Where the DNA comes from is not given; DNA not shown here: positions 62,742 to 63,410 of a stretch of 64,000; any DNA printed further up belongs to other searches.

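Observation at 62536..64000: Low-GC patchwork at the window edge: 5'-truncated sigma-70-family gene plus small membrane anti-sigma-like ORF plus Xis-like HTH ORF, likely a decayed mobile or horizontally acquired element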

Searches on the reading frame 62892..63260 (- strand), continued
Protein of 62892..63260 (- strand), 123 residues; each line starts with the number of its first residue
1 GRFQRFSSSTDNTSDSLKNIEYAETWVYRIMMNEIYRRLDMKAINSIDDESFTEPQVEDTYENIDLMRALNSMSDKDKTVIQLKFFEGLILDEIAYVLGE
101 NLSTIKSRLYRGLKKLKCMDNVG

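Call 14: find_encoding_contigs(protein=P0001, flank=6000, max_places=4)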
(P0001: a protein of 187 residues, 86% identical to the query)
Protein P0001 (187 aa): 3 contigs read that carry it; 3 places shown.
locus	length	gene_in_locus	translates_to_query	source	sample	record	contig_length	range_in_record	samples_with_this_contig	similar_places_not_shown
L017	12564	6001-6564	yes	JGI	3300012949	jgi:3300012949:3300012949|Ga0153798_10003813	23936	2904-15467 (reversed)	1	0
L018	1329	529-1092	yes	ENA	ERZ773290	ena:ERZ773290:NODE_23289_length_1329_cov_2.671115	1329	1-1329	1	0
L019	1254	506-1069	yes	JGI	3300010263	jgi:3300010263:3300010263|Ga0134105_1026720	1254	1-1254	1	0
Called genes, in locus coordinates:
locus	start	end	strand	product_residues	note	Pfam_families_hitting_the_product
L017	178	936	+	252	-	PF01738:DLH (weak), PF12146:Hydrolase_4, PF00561:Abhydrolase_1, PF12697:Abhydrolase_6 (weak), PF00326:Peptidase_S9, PF07859:Abhydrolase_3 (faint)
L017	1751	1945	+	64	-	-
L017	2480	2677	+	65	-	PF04166:PdxA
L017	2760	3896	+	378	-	PF03600:CitMHS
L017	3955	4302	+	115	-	-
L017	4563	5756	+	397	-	PF06480:FtsH_ext (weak), PF00004:AAA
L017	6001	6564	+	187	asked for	PF07638:Sigma70_ECF (faint), PF04542:Sigma70_r2, PF08281:Sigma70_r4_2, PF04545:Sigma70_r4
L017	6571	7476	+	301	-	PF13786:DUF4179, PF11738:DUF3298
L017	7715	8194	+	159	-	PF01118:Semialdhyde_dh, PF02774:Semialdhyde_dhC (weak)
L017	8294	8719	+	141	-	PF02774:Semialdhyde_dhC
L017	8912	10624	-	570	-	-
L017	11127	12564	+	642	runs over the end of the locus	PF08298:AAA_PrkA, PF06798:PrkA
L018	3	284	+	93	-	?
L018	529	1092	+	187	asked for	PF07638:Sigma70_ECF (faint), PF04542:Sigma70_r2, PF08281:Sigma70_r4_2, PF04545:Sigma70_r4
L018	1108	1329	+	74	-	?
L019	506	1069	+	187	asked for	PF07638:Sigma70_ECF (faint), PF04542:Sigma70_r2, PF08281:Sigma70_r4_2, PF04545:Sigma70_r4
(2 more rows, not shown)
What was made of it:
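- Closest known: SigV-RsiV lysozyme-sensing ECF sigma/anti-sigma pair. Same: The nearest full-length relatives have the RsiV architecture DUF4179+DUF3298 (call 14).
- The native operon encodes a 187-aa sigma (r2+r4) and a 301-aa DUF4179+DUF3298 protein (call 14).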

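Call 15: list_cluster_members(proteins=[P0002])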
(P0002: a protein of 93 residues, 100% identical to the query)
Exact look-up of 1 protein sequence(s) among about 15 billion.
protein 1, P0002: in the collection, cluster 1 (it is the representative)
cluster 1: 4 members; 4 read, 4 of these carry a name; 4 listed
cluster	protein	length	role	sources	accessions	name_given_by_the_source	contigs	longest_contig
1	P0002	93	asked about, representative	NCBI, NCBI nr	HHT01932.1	MAG TPA: sigma-70 family RNA polymerase sigma factor [Firmicutes bacterium] | sigma-70 family RNA polymerase sigma factor [Bacillota bacterium]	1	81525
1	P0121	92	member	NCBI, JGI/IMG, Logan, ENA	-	RNA polymerase sigma-70 factor (ECF subfamily)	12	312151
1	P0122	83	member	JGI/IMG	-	RNA polymerase sigma-70 factor (ECF subfamily)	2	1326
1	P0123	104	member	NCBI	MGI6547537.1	MAG: RNA polymerase sigma factor [Bacillota bacterium]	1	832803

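Call 57: search_protein_families(library=phrogs, max_evalue=0.01, proteins=[window:62892-63230:-])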
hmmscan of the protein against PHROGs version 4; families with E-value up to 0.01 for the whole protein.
seq(113 aa): 9 families
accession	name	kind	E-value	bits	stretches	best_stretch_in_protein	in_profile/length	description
phrog_1740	-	transcription regulation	5.3e-15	55.9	1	14-107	108-213/567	RNA polymerase sigma factor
phrog_3512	-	transcription regulation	4.3e-06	27.9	1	30-106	34-109/130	sigma factor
phrog_36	-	transcription regulation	5.3e-06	27.2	1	55-109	132-186/220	transcriptional regulator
phrog_1190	-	transcription regulation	6.3e-05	23.8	1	41-107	91-156/167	RNA polymerase sigma factor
phrog_11138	-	unknown function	0.00015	23.1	1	33-107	63-136/142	-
phrog_13787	-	unknown function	0.00054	21.2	1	35-107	90-165/172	-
phrog_351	-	transcription regulation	0.00066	19.3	1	36-107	652-723/928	RNA polymerase sigma factor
phrog_27454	-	transcription regulation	0.0045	18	1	48-107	114-170/179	RNA polymerase sigma factor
phrog_18596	-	head and packaging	0.007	16.6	1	17-87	276-347/531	virion structural protein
